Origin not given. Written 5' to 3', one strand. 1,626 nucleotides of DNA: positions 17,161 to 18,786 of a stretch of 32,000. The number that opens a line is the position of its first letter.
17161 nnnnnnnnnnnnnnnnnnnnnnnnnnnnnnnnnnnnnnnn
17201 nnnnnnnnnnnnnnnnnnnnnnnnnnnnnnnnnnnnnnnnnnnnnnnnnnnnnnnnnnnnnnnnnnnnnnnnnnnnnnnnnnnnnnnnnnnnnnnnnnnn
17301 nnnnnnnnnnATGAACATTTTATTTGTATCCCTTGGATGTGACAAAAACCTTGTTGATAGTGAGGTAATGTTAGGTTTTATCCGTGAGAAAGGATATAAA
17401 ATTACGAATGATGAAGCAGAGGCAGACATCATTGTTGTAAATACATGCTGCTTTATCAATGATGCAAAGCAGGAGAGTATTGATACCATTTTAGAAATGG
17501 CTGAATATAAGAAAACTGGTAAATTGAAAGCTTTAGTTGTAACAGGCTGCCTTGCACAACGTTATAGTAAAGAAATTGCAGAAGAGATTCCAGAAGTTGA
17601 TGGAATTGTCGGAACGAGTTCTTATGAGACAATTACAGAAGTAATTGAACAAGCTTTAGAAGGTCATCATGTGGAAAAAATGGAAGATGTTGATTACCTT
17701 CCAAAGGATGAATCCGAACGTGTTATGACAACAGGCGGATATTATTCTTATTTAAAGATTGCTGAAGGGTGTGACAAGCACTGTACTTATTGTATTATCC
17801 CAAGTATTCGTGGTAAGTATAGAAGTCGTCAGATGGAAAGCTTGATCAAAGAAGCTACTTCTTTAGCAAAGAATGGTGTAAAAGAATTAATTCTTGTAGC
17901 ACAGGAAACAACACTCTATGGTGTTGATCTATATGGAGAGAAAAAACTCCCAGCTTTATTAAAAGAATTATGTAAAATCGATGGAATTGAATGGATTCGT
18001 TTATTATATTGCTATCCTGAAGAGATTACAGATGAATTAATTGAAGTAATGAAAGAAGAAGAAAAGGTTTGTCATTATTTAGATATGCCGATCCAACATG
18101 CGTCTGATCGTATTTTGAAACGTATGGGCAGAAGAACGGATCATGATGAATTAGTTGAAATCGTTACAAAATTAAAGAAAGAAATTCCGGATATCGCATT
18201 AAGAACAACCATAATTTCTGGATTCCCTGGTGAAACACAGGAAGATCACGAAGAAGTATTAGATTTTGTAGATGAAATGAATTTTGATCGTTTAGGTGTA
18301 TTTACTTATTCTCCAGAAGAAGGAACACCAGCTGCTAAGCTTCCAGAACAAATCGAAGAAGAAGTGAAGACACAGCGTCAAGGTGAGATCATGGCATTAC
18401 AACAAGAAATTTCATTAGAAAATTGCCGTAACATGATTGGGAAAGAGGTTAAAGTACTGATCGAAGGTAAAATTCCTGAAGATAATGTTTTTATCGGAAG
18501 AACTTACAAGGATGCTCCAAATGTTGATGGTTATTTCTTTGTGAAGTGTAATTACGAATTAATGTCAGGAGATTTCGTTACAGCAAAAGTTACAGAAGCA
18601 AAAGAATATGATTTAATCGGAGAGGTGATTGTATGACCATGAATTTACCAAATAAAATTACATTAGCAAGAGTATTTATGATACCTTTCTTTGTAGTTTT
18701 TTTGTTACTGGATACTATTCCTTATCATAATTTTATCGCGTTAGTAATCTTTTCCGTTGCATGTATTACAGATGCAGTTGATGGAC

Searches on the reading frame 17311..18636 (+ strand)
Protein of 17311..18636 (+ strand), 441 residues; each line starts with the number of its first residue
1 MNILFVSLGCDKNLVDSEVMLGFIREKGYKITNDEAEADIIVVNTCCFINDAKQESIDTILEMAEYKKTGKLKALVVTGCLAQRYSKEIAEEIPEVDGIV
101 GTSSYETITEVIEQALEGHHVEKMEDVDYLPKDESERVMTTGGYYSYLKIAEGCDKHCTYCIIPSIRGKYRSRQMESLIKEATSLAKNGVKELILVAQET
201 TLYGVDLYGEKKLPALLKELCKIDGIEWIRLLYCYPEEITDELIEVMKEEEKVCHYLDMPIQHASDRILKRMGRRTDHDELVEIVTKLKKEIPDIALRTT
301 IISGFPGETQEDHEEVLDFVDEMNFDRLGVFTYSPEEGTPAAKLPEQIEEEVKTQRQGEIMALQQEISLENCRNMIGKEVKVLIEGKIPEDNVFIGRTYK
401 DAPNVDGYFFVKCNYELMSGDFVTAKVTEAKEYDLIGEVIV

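Call 65: search_protein_families(library=ncbifam, proteins=[window:17311-18636:+], max_evalue=1e-8)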
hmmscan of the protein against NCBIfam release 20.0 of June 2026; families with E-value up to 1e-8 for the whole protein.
window:17311-18636:+ (441 aa): 10 families
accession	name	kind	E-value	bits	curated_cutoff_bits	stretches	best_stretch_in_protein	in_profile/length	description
TIGR01125.1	TIGR01125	equivalog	5.9e-163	542.9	356.95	1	3-437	2-432/432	30S ribosomal protein S12 methylthiotransferase RimO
TIGR00089.1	TIGR00089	subfamily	3e-141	471.1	251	1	5-437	4-429/429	MiaB/RimO family radical SAM methylthiotransferase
TIGR01574.1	miaB-methiolase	equivalog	3.5e-104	349.3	355.3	1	5-440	4-437/437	tRNA (N6-isopentenyl adenosine(37)-C2)-methylthiotransferase MiaB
TIGR01579.1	MiaB-like-C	equivalog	7.4e-90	302.2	357.05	1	5-396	1-390/416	tRNA (N(6)-L-threonylcarbamoyladenosine(37)-C(2))-methylthiotransferase MtaB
TIGR01578.1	MiaB-like-B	hypoth_equivalog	8.3e-79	265.3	314.7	1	6-440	5-421/421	tRNA (N(6)-L-threonylcarbamoyladenosine(37)-C(2))-methylthiotransferase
NF010916.0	PRK14336.1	equivalog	3e-65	220.6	606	1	146-439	126-412/418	tRNA (N6-isopentenyl adenosine(37)-C2)-methylthiotransferase MiaB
TIGR04014.1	B12_SAM_MJ_0865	equivalog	3.2e-25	88.8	360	1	143-351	158-364/434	methyl-coenzyme M reductase glutamine C-methyltransferase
TIGR04013.1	B12_SAM_MJ_1487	hypoth_equivalog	4.7e-20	71.8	251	1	62-354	62-367/382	TIGR04013 family B12-binding domain/radical SAM domain-containing protein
TIGR04479.1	bcpD_PhpK_rSAM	subfamily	2.3e-17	62.6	600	1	147-328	243-414/504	PhpK family radical SAM P-methyltransferase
TIGR04072.2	rSAM_ladder_B12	equivalog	1.7e-10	40.1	360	1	57-350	83-374/443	lipid biosynthesis B12-binding/radical SAM protein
